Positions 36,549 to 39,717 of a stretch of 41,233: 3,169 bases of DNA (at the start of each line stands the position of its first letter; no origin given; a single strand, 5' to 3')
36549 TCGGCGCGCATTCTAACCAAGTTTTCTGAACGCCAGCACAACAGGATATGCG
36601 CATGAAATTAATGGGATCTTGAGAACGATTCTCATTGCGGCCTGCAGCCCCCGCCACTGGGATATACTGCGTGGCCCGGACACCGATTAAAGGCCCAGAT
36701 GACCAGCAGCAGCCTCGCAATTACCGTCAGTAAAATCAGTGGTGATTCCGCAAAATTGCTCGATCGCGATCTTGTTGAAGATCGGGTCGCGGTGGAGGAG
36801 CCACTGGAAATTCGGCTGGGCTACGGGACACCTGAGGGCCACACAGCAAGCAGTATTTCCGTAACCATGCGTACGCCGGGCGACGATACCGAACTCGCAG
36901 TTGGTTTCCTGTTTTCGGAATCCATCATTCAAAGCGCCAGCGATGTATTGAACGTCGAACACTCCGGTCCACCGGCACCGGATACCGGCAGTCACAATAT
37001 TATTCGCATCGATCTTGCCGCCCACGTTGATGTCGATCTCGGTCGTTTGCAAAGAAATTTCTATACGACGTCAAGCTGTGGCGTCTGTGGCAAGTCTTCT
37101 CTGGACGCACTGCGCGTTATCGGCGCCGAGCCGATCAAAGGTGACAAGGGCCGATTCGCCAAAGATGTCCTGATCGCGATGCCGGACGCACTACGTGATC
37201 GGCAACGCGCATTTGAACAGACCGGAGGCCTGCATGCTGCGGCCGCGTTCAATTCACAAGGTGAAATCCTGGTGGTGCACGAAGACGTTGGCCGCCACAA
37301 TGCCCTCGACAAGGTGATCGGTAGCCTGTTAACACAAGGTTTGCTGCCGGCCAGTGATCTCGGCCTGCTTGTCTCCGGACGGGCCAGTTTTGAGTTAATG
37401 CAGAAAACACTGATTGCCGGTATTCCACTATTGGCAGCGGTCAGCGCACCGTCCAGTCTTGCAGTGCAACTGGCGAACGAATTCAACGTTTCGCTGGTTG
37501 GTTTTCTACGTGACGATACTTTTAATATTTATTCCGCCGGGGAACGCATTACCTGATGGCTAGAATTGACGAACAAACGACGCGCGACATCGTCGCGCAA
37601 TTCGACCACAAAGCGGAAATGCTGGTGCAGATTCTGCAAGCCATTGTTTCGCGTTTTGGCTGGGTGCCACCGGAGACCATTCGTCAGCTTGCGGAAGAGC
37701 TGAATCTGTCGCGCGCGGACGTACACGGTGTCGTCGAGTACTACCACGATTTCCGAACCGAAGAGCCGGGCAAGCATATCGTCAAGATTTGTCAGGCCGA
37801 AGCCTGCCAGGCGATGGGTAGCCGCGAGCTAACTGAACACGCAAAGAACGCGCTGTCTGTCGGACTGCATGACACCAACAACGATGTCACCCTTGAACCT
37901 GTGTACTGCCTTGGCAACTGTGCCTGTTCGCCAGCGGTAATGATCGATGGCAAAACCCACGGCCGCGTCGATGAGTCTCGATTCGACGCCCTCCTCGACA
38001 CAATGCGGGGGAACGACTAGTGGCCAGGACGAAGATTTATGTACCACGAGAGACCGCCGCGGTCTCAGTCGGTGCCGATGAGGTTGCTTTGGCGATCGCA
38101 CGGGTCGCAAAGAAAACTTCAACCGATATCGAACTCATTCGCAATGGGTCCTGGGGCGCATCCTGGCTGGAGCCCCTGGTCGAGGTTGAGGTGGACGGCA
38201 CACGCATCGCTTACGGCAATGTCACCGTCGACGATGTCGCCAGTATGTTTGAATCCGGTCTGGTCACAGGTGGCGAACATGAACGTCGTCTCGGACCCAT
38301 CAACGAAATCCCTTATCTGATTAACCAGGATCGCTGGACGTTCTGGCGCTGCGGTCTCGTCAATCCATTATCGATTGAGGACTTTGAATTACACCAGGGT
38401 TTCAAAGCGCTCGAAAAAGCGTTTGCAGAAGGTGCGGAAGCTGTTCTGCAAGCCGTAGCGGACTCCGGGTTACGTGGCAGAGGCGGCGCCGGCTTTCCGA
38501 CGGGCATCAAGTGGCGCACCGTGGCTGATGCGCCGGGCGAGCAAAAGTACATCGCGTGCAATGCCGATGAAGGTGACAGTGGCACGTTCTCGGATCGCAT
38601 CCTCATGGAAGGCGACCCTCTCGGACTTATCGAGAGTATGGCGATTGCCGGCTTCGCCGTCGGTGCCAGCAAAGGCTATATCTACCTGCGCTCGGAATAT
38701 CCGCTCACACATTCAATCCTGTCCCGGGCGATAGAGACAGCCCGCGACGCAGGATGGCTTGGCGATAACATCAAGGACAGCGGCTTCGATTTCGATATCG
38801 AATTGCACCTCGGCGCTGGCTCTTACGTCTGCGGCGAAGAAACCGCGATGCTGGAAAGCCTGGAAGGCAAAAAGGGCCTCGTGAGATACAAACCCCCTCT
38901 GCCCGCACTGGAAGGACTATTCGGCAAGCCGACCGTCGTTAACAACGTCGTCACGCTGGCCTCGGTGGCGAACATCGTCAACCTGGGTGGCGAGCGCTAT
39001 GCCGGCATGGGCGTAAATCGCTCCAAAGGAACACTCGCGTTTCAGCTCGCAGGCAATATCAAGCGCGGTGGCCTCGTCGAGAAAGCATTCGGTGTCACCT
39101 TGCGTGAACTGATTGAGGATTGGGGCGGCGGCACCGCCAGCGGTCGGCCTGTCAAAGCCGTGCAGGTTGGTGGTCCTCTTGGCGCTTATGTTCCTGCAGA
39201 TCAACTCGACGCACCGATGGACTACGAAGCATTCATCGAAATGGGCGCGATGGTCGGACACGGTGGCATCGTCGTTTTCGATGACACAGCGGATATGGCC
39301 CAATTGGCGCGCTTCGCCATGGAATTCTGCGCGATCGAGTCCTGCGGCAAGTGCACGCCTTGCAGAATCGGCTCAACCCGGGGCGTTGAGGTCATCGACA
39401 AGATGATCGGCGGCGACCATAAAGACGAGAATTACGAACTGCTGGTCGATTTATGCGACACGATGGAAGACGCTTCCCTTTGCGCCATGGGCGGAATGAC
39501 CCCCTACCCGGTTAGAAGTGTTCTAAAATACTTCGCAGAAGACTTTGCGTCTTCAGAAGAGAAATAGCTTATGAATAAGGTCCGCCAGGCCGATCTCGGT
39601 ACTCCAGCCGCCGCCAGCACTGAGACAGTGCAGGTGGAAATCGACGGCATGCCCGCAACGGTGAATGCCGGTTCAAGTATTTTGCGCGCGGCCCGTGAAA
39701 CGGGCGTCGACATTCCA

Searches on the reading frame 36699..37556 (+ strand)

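Call 9: search_protein_families(library=pfam, proteins=[window:36699-37556:+], max_evalue=0.01)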
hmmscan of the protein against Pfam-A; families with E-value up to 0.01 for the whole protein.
window:36699-37556:+ (285 aa): 1 family
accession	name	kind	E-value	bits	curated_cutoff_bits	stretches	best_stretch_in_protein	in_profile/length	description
PF02634.21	FdhD-NarQ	-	2.8e-65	220.8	27.2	1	51-284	13-236/237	FdhD/NarQ family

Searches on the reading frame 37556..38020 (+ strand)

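Call 9: search_protein_families(library=pfam, proteins=[window:37556-38020:+], max_evalue=0.01)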
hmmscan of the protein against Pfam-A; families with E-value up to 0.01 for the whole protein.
window:37556-38020:+ (154 aa): 1 family
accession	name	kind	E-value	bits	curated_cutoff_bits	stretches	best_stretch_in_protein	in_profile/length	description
PF01257.25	2Fe-2S_thioredx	-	1.6e-38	132.3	24.8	1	11-150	3-144/145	Thioredoxin-like [2Fe-2S] ferredoxin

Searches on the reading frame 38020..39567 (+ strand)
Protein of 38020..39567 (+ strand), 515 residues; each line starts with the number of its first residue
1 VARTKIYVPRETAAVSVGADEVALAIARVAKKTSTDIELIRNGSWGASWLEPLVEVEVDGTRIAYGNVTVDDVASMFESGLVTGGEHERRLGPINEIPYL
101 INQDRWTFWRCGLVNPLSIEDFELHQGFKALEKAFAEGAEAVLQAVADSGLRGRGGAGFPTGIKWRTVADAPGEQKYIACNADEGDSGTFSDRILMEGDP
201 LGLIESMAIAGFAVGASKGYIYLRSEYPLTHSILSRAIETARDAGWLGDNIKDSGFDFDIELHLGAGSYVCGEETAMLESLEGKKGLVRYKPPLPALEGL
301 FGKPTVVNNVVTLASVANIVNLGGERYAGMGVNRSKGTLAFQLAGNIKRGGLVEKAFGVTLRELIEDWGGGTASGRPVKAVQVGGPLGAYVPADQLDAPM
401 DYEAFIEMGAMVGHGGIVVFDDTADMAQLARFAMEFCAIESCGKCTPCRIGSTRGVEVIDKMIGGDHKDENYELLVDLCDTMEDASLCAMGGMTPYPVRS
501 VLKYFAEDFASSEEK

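Call 9: search_protein_families(library=pfam, proteins=[window:38020-39567:+], max_evalue=0.01)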
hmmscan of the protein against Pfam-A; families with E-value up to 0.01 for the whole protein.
window:38020-39567:+ (515 aa): 4 families
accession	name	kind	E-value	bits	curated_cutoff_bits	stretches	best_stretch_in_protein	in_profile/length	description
PF01512.22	Complex1_51K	-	1.5e-41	142.2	31.2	1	146-317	1-149/150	Nuo51 FMN-binding domain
PF10589.14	NADH_4Fe-4S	-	1.2e-27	96.1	23.5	1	429-510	2-83/85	NADH-ubiquinone oxidoreductase-F iron-sulfur binding region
PF22461.2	SLBB_2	-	0.0027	18.2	27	1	341-395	3-59/79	SLBB domain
PF10531.15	SLBB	-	0.0027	18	27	1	341-376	2-37/55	SLBB domain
